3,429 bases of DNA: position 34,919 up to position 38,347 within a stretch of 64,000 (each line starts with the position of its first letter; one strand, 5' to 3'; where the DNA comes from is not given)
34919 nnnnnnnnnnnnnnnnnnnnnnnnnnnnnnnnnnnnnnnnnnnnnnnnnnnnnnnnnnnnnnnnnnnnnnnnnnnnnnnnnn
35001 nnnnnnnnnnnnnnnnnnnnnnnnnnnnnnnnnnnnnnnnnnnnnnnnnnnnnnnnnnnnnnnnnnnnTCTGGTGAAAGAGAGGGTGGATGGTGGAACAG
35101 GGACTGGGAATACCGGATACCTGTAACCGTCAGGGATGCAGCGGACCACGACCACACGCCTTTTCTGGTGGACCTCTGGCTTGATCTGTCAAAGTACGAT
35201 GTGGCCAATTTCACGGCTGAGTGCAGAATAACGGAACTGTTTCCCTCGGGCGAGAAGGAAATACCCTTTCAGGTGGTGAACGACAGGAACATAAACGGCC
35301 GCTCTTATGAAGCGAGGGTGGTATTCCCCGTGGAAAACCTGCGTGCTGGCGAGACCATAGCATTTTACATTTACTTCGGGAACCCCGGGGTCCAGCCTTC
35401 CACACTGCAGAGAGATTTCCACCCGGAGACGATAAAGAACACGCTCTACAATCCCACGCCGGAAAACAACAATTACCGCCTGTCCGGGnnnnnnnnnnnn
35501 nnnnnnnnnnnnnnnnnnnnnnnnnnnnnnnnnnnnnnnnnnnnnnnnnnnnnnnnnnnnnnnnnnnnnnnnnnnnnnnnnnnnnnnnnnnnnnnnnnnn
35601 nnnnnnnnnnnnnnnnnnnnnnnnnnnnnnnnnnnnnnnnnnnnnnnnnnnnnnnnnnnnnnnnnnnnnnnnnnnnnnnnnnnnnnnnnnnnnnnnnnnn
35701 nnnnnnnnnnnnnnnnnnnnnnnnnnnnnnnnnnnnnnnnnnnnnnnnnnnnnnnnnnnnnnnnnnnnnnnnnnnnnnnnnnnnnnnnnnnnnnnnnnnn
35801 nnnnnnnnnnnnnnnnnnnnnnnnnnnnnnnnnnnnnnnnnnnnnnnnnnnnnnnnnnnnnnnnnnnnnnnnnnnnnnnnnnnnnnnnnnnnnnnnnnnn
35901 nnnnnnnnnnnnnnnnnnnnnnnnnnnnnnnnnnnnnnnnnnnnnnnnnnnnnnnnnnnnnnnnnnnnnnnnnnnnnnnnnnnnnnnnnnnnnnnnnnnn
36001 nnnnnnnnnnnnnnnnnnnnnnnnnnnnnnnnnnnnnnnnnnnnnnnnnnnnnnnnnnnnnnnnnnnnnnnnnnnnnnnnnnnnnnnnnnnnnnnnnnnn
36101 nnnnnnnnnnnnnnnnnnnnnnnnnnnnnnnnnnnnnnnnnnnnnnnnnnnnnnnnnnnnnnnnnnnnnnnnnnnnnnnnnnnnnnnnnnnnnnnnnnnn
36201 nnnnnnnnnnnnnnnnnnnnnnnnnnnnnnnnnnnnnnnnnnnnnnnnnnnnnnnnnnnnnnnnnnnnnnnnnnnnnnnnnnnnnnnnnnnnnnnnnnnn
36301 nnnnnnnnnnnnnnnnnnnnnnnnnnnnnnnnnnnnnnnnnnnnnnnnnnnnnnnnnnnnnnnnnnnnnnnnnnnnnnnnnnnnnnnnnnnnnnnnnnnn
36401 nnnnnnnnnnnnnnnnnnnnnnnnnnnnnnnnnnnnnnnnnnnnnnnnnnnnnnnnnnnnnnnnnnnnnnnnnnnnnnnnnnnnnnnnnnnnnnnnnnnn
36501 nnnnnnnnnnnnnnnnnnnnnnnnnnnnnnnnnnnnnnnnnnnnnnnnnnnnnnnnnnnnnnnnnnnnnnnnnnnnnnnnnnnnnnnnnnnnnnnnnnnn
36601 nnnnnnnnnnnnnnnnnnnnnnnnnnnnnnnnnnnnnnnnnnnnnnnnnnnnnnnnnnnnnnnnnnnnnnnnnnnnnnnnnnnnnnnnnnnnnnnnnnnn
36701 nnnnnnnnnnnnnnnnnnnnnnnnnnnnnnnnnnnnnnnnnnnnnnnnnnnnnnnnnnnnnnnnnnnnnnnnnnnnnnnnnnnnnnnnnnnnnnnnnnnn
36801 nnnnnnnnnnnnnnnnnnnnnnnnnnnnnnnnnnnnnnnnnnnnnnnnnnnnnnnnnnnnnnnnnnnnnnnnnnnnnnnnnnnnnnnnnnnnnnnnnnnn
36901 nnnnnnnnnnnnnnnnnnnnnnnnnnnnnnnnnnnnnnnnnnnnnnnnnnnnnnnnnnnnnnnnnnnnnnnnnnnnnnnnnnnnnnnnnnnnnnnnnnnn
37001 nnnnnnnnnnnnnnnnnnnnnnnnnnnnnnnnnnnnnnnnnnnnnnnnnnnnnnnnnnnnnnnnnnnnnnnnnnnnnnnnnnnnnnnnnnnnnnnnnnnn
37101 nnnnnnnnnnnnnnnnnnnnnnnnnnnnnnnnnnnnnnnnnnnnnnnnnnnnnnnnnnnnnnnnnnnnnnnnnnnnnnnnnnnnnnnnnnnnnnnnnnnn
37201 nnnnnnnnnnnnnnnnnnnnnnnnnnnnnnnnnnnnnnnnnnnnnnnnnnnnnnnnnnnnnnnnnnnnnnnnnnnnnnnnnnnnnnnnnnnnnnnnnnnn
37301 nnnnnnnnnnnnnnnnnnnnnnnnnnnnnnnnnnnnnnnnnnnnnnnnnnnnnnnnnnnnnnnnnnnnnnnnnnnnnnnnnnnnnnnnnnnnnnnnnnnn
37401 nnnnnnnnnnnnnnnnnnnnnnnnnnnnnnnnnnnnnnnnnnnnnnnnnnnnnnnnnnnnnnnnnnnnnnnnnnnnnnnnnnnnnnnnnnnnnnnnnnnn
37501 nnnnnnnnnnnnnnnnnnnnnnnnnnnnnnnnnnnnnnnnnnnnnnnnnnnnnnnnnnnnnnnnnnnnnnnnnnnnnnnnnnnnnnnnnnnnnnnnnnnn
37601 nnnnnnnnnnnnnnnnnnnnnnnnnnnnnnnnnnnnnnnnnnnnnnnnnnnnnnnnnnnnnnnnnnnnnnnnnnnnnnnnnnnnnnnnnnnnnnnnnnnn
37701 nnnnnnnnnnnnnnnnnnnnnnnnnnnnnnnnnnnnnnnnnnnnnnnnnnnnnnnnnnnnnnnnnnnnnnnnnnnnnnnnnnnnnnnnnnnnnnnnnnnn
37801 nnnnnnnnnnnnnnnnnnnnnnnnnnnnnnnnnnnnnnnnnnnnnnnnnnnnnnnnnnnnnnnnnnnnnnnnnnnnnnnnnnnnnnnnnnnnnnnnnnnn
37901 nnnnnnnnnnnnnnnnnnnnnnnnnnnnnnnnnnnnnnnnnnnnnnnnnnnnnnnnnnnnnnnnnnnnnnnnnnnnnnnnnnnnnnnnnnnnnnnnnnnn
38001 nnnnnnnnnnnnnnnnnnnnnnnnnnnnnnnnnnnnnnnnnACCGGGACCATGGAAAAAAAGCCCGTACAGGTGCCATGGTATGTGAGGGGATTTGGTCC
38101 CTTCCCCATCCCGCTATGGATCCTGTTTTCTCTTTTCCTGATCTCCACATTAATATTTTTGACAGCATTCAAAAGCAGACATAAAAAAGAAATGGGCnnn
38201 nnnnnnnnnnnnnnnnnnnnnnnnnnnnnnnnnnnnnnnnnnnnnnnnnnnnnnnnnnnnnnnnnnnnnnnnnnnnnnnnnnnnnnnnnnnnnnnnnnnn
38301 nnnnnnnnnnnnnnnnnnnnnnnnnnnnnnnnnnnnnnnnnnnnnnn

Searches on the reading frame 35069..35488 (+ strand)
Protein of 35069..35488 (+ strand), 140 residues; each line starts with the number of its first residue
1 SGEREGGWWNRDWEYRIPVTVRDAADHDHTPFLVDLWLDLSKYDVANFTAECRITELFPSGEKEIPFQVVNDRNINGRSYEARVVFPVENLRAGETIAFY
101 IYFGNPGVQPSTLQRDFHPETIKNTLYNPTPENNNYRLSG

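Call 66: search_protein_families(library=pfam, proteins=[window:35069-35488:+], max_evalue=10)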
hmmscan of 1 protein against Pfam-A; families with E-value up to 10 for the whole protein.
seq(140 aa): 0 families

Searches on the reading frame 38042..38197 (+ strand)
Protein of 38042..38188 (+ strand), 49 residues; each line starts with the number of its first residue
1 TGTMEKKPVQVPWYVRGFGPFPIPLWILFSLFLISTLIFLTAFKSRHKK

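Call 17: search_protein_families(library=ncbifam, proteins=[window:38054-38197:+], max_evalue=10)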
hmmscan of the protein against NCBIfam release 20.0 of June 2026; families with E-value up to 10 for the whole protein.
seq(48 aa): 0 families

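Call 34: search_protein_families(library=ncbifam, proteins=[window:38042-38188:+], max_evalue=10)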
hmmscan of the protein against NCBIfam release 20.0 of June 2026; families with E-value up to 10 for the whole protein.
seq(49 aa): 0 families
